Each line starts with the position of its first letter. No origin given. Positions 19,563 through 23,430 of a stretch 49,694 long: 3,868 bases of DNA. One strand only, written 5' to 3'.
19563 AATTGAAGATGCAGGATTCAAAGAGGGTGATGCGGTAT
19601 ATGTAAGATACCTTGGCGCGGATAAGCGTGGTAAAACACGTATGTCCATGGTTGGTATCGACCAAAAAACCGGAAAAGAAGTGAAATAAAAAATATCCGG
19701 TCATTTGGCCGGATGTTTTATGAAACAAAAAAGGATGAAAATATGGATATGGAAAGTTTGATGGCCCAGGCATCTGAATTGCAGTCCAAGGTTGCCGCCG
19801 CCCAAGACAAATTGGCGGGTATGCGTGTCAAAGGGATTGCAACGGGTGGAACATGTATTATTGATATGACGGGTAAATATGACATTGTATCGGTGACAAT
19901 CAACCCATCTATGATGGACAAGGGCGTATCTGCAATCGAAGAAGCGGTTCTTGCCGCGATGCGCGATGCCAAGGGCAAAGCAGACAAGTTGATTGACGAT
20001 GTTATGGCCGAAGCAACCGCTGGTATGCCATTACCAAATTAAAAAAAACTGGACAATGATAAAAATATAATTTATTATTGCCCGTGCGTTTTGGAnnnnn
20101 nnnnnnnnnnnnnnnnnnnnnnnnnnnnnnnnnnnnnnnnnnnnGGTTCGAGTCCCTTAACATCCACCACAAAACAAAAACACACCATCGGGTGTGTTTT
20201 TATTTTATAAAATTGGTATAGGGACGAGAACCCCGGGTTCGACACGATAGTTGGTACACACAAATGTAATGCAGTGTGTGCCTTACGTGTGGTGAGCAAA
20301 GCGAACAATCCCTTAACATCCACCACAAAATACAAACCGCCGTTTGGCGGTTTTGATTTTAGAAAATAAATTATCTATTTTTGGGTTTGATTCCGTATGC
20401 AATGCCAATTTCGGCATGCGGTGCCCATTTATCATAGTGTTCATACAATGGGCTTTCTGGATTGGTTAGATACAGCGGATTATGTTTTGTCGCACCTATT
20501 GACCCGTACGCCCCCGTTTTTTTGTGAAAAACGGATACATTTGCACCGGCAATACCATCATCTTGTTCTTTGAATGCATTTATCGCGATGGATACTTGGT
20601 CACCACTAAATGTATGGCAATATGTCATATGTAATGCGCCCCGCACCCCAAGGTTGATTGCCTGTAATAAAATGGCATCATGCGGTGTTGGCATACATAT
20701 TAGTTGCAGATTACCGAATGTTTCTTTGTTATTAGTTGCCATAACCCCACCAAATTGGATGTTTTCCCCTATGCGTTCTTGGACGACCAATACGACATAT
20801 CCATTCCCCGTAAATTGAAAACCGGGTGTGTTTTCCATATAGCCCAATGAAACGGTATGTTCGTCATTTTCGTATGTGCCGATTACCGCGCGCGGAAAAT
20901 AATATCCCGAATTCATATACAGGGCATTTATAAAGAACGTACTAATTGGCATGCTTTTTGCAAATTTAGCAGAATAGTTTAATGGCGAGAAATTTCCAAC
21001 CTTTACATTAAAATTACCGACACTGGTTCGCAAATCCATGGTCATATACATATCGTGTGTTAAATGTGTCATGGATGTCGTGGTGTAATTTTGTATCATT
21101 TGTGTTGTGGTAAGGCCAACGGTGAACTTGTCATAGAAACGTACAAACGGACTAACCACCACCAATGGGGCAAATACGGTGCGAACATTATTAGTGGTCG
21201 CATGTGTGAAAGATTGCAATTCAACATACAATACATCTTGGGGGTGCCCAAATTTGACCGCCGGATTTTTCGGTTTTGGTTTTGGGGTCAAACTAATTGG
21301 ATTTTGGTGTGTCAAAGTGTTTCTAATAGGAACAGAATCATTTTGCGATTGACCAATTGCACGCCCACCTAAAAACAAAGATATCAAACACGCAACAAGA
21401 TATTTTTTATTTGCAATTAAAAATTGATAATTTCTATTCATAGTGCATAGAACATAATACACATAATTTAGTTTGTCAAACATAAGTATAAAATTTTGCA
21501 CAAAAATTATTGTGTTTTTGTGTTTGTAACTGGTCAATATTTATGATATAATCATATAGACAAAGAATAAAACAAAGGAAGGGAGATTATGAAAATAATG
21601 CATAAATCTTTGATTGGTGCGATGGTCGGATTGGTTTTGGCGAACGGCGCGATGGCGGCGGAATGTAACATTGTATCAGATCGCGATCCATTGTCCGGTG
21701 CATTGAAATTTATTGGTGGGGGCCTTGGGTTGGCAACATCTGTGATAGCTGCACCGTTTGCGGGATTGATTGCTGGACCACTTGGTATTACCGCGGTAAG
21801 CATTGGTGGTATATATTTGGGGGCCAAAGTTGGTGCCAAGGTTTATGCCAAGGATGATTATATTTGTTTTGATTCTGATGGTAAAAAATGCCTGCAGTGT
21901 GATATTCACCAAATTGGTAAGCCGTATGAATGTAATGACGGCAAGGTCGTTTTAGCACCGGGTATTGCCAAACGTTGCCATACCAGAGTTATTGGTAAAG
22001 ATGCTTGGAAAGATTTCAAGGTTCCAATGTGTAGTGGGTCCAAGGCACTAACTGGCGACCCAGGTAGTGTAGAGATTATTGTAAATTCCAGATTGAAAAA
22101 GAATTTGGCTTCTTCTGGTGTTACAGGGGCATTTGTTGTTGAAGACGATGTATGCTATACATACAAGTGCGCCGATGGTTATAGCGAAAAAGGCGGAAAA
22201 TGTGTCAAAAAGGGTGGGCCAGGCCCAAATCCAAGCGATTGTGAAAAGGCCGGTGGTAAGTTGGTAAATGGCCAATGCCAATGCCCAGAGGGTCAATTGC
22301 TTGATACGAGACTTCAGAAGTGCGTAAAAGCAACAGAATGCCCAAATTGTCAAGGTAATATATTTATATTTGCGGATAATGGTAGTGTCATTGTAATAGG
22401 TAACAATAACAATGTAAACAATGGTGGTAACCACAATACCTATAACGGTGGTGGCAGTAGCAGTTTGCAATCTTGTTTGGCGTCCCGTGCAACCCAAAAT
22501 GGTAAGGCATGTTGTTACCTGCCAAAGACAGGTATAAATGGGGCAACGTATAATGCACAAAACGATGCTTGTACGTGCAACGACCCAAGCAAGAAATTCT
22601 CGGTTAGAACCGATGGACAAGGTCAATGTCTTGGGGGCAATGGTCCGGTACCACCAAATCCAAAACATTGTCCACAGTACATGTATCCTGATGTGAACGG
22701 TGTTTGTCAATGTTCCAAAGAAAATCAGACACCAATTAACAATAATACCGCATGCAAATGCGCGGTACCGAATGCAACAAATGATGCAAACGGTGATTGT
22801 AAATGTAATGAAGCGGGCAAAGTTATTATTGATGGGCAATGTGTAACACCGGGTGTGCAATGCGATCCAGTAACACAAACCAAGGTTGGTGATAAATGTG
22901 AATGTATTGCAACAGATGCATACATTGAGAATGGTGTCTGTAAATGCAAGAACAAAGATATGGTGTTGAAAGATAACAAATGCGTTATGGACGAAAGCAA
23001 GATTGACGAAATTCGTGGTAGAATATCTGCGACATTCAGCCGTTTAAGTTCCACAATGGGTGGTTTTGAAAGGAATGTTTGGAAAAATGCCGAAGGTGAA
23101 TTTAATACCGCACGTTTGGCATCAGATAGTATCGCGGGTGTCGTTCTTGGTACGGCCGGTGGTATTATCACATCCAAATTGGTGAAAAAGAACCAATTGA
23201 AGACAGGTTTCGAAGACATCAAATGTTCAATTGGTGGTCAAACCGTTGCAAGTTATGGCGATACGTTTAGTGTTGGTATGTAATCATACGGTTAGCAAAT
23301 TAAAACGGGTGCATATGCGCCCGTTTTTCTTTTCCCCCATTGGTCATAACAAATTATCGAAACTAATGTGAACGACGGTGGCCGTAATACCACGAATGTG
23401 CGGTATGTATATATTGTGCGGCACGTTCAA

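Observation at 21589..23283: Eukaryote-like 37-cysteine secreted protein with Gly-zipper helices at both ends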

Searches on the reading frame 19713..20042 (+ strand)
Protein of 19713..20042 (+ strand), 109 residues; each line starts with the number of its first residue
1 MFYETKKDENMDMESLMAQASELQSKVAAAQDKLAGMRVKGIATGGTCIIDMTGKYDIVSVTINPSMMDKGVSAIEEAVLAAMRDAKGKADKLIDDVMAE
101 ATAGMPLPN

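Call 4: search_protein_families(library=pfam, proteins=[window:19713-20042:+], max_evalue=1)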
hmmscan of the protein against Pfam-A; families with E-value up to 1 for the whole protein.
window:19713-20042:+ (109 aa): 5 families
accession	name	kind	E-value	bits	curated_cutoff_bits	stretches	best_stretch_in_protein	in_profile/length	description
PF02575.21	YbaB_DNA_bd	-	1.6e-18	67.1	25.5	1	17-105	1-90/91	YbaB/EbfC DNA-binding family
PF18210.6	Knl1_RWD_C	-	0.033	14.8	27.8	1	15-76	38-92/151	Knl1 RWD C-terminal domain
PF02347.22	GDC-P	-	0.042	13.1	26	1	46-94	116-158/429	Glycine cleavage system P-protein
PF04402.19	SIMPL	-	0.12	13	25.2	0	58-95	112-146/205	Protein of unknown function (DUF541)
PF04728.18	LPP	-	0.45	11.3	29.1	0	13-38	2-27/53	Lipoprotein leucine-zipper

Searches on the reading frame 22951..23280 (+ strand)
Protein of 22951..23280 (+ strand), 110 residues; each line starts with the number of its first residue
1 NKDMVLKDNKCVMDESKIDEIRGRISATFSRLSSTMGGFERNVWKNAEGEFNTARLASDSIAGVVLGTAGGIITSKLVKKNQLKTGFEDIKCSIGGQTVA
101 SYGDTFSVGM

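Call 40: search_protein_representatives(alignment_id=A3)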
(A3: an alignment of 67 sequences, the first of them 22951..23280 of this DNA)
Query: 67 sequences, 110 profile positions. Proteins with E-value up to 0.001 (for the whole library): 950; up to 1e-10: 925; up to 1e-30: 732. The best 150 are listed.
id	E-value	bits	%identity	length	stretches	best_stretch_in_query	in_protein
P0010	1.1e-45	170.3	-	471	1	4-110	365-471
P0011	2.2e-45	169.3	-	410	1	3-110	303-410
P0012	2.2e-45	169.3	-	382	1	3-110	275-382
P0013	3.6e-45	168.6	-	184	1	9-110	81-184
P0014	6.6e-45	167.8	-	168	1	5-110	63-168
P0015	7.6e-45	167.6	-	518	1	12-110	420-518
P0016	1.4e-44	166.7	-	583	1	6-110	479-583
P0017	2.0e-44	166.2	-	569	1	6-110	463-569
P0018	2.6e-44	165.8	-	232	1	6-110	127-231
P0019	2.6e-44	165.8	-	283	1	6-110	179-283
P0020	5.4e-44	164.8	-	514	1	11-110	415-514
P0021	6.8e-44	164.5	-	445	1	4-110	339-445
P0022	7.1e-44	164.4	-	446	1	5-110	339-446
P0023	8.6e-44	164.2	-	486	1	5-110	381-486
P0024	9.9e-44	164.0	-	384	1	7-110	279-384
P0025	1.0e-43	164.0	-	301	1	10-110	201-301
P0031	1.5e-43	163.4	-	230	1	10-110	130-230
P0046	3.2e-43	162.4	-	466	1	7-109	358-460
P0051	4.7e-43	161.8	-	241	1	7-110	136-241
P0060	9.0e-43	160.9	-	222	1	8-110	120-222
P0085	3.1e-42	159.2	-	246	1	8-110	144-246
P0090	4.9e-42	158.5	-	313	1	8-110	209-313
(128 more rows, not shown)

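Call 41: predict_structure(alignment_id=A3)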
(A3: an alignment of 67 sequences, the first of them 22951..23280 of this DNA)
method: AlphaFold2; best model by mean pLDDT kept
length: 110 residues; sequences in the alignment: 67
mean_pLDDT: 54.2   pTM: 0.29
mean pLDDT of the five models: 54.2, 51.2, 51.1, 50.6, 48.0
residues with pLDDT >= 90: 0; 70-90: 14; 50-70: 49; < 50: 47
segments of 3 or more residues with pLDDT < 50: 55-92
pLDDT, mean of each block of 10 residues (from residue 1): 63 68 76 62 54 48 40 40 43 51 51
secondary structure, 60 per line:
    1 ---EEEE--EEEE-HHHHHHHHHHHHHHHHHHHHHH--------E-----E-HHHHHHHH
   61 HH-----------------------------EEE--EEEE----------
elements in order: E4-7 E10-13 H15-36 H53-62 E92-94 E97-100

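Call 51: search_protein_families(library=pfam, alignment_id=A4, max_evalue=0.001)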
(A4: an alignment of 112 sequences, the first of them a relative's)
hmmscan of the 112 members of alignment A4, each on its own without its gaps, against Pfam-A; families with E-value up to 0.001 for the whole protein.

A. member 1, P0010 (471 aa): 1 family
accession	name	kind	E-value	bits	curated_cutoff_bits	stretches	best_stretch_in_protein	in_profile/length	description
PF19202.5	DUF5874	-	1.9e-06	28.6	27.1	1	244-308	2-69/74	Family of unknown function (DUF5874)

B. families by the number of members that match (of 112 scanned): 5 families
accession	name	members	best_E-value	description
PF19202.5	DUF5874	5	1.3e-06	Family of unknown function (DUF5874)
PF00691.25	OmpA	4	8.2e-09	OmpA family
PF13715.12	CarbopepD_reg_2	1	1.2e-11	CarboxypepD_reg-like domain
PF13620.12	CarboxypepD_reg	1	3.7e-06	Carboxypeptidase regulatory-like domain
PF20662.3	COG4_C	1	0.00019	Conserved oligomeric Golgi complex subunit 4, C-terminal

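Call 53: search_protein_families(library=pfam, proteins=[P0090, P0046, P0019, P0025, P0031, P0051, P0060, P0085, P0010], max_evalue=0.01)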
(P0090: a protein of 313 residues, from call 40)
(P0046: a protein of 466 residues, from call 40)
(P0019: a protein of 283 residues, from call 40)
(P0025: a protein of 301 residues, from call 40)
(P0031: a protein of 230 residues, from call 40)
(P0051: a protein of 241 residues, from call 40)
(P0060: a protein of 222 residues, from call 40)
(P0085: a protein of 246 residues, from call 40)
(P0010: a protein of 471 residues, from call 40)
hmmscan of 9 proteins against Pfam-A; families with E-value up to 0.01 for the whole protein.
P0090 (313 aa): 1 family
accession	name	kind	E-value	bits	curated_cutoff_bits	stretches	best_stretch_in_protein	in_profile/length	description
PF00691.25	OmpA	-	3.2e-08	34.3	27.2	1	48-146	2-97/98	OmpA family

P0046 (466 aa): 3 families
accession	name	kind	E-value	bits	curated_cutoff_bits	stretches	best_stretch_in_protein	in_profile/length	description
PF13715.12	CarbopepD_reg_2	-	1.2e-11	44.9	32.2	1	44-130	7-88/88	CarboxypepD_reg-like domain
PF13620.12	CarboxypepD_reg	-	3.7e-06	27.6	32.3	1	44-118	8-81/82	Carboxypeptidase regulatory-like domain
PF00691.25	OmpA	-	0.001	19.8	27.2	1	230-297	1-64/98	OmpA family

P0019 (283 aa): 0 families

P0025 (301 aa): 0 families

P0031 (230 aa): 0 families

P0051 (241 aa): 0 families

P0060 (222 aa): 1 family
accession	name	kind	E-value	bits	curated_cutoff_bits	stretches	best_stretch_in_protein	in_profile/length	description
PF03278.18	IpaB_EvcA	-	0.0046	17.2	29.9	1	137-202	15-81/156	IpaB/EvcA family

P0085 (246 aa): 0 families

P0010 (471 aa): 1 family
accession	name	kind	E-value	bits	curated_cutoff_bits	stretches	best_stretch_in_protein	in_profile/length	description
PF19202.5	DUF5874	-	1.9e-06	28.6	27.1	1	244-308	2-69/74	Family of unknown function (DUF5874)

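Call 54: search_solved_structures(query=A3, max_evalue=10, show_alignments=2)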
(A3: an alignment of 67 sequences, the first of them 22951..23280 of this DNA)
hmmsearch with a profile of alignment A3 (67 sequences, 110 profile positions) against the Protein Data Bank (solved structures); distinct sequences matched with E-value up to 10: 0.
